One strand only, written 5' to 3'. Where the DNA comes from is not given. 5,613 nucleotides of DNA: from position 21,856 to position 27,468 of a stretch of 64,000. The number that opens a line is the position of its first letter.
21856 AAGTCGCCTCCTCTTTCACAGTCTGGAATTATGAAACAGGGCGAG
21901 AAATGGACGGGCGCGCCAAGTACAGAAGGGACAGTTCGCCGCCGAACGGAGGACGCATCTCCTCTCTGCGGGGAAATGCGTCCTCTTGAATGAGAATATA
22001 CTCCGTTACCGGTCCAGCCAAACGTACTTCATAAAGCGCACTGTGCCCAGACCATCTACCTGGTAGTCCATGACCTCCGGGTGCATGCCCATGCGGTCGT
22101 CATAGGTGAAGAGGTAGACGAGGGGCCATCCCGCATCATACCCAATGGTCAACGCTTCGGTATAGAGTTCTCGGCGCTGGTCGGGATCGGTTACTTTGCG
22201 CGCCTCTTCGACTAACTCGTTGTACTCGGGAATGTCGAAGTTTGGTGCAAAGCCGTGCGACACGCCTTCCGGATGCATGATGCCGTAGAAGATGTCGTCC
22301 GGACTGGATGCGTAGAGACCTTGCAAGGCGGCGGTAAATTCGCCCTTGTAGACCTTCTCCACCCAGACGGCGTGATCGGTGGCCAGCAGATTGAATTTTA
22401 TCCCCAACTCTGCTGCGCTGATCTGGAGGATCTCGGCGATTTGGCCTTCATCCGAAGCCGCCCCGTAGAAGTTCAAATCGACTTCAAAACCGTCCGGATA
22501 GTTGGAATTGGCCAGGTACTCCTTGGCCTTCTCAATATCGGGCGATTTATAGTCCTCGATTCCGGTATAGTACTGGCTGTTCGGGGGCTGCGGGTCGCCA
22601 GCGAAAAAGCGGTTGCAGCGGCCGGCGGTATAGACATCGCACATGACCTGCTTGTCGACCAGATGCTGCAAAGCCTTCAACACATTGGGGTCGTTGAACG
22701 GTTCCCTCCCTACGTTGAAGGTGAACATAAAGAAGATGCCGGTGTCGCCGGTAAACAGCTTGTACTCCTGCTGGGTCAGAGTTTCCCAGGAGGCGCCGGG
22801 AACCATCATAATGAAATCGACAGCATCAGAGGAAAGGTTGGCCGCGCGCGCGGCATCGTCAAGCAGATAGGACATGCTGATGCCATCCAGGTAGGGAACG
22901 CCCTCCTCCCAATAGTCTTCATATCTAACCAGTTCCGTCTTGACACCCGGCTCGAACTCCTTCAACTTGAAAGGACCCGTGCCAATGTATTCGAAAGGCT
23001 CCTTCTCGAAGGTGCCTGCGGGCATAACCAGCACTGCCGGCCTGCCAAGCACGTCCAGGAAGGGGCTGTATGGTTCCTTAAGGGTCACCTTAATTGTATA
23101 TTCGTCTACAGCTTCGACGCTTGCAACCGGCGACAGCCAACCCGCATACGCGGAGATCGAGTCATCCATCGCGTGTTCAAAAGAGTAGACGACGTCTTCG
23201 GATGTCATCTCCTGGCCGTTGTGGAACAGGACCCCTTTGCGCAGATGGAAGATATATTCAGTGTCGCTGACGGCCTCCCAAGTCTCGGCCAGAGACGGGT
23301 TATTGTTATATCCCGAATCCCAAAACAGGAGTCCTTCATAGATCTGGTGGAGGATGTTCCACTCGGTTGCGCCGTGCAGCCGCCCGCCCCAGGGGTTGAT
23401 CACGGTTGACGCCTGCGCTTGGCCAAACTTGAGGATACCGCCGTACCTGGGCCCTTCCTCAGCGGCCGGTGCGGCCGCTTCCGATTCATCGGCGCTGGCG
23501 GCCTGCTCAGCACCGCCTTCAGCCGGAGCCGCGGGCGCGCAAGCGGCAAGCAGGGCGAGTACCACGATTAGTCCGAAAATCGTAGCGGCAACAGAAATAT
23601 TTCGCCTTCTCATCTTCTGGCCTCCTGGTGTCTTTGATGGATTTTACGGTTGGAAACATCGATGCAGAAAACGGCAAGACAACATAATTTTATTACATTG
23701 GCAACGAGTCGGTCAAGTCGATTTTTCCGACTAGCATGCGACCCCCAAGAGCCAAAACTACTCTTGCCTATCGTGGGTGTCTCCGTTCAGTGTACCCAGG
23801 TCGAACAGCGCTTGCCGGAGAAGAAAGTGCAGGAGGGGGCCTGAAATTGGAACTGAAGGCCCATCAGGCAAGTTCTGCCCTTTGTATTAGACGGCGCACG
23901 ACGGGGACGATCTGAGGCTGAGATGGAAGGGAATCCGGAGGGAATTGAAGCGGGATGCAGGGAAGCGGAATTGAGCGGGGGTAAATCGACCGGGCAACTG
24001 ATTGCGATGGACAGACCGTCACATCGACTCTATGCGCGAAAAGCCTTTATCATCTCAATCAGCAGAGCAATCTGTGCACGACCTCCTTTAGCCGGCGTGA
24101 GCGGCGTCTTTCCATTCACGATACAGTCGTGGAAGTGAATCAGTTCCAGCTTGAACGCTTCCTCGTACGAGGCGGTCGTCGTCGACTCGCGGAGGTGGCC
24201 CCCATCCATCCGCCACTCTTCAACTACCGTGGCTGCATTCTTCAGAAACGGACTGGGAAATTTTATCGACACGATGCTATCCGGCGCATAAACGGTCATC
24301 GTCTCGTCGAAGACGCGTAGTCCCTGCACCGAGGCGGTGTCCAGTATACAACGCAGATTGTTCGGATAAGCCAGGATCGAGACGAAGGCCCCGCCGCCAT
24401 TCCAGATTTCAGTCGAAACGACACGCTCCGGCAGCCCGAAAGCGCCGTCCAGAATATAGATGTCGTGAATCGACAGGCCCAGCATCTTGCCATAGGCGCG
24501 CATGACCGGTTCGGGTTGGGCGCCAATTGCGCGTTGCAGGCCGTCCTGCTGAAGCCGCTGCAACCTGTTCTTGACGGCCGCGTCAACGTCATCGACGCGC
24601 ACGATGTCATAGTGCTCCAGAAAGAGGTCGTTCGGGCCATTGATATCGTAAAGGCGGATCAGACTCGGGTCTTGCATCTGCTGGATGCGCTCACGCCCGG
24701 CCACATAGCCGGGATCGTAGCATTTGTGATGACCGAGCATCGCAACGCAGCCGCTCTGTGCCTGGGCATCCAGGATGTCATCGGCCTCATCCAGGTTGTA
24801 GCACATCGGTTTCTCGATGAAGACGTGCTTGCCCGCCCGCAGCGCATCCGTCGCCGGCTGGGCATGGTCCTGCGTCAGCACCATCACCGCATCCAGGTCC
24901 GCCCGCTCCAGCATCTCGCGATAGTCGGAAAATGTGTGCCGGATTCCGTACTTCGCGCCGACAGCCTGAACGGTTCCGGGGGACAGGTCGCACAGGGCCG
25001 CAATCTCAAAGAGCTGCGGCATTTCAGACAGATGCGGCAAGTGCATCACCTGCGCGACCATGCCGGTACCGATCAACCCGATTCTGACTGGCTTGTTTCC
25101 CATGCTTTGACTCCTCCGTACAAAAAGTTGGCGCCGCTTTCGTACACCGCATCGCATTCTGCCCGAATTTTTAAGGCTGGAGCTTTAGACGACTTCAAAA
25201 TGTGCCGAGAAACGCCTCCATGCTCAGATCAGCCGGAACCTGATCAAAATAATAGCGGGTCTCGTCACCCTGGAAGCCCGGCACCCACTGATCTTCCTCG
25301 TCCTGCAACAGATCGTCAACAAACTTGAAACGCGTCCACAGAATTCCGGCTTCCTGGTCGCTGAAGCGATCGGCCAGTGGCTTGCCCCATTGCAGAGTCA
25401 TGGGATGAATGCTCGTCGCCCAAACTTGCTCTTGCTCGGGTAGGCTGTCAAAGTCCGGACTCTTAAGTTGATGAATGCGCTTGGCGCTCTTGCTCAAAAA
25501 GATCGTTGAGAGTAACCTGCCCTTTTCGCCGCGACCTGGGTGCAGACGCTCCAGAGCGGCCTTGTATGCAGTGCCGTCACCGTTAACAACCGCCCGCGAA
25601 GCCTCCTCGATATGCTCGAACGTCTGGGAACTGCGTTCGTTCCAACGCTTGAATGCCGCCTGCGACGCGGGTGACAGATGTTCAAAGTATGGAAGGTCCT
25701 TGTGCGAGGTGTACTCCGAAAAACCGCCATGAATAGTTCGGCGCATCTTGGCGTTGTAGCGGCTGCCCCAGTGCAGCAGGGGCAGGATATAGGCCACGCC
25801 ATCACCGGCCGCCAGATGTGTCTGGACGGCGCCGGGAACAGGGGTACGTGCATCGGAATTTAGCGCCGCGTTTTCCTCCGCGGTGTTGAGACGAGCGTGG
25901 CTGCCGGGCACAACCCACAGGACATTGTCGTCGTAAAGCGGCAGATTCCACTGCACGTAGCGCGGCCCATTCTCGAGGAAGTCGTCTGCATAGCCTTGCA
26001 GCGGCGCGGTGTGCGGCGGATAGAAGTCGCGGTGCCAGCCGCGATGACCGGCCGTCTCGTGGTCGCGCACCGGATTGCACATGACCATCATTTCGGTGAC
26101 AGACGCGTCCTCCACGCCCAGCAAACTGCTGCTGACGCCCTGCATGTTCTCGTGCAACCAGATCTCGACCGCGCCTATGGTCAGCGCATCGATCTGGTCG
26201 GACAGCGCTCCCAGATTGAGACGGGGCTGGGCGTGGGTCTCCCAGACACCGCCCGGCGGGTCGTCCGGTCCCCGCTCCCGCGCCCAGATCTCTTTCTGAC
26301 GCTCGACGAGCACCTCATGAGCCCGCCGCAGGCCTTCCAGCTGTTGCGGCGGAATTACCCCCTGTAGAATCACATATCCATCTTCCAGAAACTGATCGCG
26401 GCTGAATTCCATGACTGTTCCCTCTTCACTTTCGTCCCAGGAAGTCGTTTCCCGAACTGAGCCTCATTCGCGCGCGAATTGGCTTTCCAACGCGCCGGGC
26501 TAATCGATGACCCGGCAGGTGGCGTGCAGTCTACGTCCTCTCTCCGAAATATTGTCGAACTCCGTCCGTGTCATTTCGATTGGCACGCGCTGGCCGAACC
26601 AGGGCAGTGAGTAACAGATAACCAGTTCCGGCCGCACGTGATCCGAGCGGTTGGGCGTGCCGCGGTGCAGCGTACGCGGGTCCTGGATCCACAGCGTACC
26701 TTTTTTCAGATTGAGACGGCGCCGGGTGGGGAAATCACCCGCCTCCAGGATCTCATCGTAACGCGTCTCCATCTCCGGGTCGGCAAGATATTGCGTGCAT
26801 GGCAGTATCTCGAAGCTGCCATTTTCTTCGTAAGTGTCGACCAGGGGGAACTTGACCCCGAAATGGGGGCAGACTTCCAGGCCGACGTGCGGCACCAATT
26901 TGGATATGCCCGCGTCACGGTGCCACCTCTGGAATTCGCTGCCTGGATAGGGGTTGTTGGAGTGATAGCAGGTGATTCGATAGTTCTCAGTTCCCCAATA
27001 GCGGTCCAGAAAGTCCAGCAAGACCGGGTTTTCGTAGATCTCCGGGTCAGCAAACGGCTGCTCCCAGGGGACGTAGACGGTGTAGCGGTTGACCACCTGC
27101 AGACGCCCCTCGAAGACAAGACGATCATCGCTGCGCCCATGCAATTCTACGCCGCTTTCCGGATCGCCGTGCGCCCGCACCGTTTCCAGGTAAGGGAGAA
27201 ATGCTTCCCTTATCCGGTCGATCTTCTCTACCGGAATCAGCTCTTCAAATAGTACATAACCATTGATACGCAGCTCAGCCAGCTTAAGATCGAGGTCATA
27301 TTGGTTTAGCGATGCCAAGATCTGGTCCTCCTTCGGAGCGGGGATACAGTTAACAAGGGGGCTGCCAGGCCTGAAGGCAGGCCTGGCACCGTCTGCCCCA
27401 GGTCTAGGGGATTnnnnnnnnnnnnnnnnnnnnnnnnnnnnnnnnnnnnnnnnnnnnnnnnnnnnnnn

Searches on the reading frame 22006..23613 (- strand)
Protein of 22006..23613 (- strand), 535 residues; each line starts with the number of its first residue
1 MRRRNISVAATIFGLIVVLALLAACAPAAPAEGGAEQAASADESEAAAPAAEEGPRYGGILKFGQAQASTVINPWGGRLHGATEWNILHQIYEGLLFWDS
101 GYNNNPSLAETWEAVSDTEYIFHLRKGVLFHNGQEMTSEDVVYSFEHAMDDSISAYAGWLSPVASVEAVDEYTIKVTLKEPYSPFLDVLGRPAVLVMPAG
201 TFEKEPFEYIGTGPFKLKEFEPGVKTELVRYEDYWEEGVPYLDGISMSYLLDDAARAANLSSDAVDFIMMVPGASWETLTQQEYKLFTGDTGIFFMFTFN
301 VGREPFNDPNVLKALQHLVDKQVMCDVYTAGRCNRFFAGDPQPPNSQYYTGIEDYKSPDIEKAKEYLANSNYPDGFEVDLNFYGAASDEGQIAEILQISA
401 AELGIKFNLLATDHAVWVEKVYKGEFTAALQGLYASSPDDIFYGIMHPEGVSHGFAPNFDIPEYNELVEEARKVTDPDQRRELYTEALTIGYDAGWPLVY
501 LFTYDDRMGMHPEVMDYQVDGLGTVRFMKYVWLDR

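Call 30: search_protein_families(library=pfam, proteins=[window:22006-23613:-], max_evalue=0.0001)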
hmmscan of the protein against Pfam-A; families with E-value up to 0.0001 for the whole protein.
window:22006-23613:- (535 aa): 1 family
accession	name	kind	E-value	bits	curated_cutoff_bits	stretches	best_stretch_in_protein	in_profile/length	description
PF00496.27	SBP_bac_5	-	7.8e-80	269.2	32.4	1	106-443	4-356/368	Bacterial extracellular solute-binding proteins, family 5 Middle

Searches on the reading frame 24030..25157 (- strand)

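Call 30: search_protein_families(library=pfam, proteins=[window:24030-25157:-], max_evalue=0.0001)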
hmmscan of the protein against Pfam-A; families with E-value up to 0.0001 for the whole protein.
window:24030-25157:- (375 aa): 1 family
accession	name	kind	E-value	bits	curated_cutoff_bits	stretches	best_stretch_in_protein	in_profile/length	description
PF01408.29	GFO_IDH_MocA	-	3.1e-23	83.2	24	1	24-143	1-120/120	Oxidoreductase family, NAD-binding Rossmann fold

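Call 82: search_protein_families(library=ncbifam, proteins=[window:24030-25157:-], max_evalue=0.00001)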
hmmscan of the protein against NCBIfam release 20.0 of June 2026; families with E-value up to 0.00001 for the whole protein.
window:24030-25157:- (375 aa): 9 families
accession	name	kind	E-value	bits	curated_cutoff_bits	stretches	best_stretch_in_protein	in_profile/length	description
TIGR04380.1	myo_inos_iolG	equivalog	9e-26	90.5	355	1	24-161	2-140/330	inositol 2-dehydrogenase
NF040723.1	UDP-GlcNAcDh_Arch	equivalog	7.2e-23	81.5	450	1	24-160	1-135/302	UDP-N-acetylglucosamine 3-dehydrogenase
NF052679.1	InsChiInosDhIolG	equivalog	5.6e-14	51.9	540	1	24-167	3-151/343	bifunctional inositol 2-dehydrogenase/D-chiro-inositol 1-dehydrogenase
NF058561.1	BT_2158_fam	equivalog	9.1e-14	50.9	750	1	41-133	49-143/487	glycoside 3-dehydrogenase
NF052479.1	LevoglcsnDh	equivalog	3.8e-13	48.9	650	1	23-145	3-133/386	levoglucosan dehydrogenase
NF008607.0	PRK11579.1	subfamily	3.1e-11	42.9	330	1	23-157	4-136/346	oxidoreductase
NF007574.0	PRK10206.1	equivalog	3.4e-08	32.9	352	1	27-158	6-138/345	oxidoreductase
NF041392.1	XylDh_Gfo6_Halo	equivalog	3.9e-07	29.2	350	1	17-158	10-155/350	D-xylose 1-dehydrogenase Gfo6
NF058563.1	BT_2159_fam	equivalog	5.1e-06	25.7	650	1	24-138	1-115/350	disaccharide 3-dehydrogenase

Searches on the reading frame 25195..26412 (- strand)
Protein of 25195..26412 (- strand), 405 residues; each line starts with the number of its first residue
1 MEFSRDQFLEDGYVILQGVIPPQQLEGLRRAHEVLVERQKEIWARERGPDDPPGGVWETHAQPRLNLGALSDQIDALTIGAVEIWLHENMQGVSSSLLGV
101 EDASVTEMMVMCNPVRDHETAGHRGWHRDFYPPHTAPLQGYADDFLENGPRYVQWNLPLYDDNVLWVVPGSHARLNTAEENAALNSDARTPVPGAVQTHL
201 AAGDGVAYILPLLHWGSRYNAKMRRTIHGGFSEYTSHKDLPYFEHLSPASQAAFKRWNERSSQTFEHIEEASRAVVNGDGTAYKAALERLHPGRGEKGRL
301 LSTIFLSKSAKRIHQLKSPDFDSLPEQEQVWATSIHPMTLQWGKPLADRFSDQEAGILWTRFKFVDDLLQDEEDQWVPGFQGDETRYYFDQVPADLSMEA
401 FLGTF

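Call 30: search_protein_families(library=pfam, proteins=[window:25195-26412:-], max_evalue=0.0001)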
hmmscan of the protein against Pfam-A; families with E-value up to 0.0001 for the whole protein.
window:25195-26412:- (405 aa): 1 family
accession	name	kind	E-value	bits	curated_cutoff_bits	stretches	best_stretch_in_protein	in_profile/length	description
PF05721.19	PhyH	-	5.1e-07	30.6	22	1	9-215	2-201/213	Phytanoyl-CoA dioxygenase (PhyH)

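Call 82: search_protein_families(library=ncbifam, proteins=[window:25195-26412:-], max_evalue=0.00001)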
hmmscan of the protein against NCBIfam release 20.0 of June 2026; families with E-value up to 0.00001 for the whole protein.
window:25195-26412:- (405 aa): 0 families

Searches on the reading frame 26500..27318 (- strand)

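Call 30: search_protein_families(library=pfam, proteins=[window:26500-27318:-], max_evalue=0.0001)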
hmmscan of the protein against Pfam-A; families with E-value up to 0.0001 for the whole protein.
window:26500-27318:- (272 aa): 1 family
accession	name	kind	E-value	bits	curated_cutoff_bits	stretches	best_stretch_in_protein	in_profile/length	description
PF05721.19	PhyH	-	3.1e-13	50.9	22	1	18-229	3-211/213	Phytanoyl-CoA dioxygenase (PhyH)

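Call 82: search_protein_families(library=ncbifam, proteins=[window:26500-27318:-], max_evalue=0.00001)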
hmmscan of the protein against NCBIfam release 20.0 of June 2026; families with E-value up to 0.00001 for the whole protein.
window:26500-27318:- (272 aa): 0 families
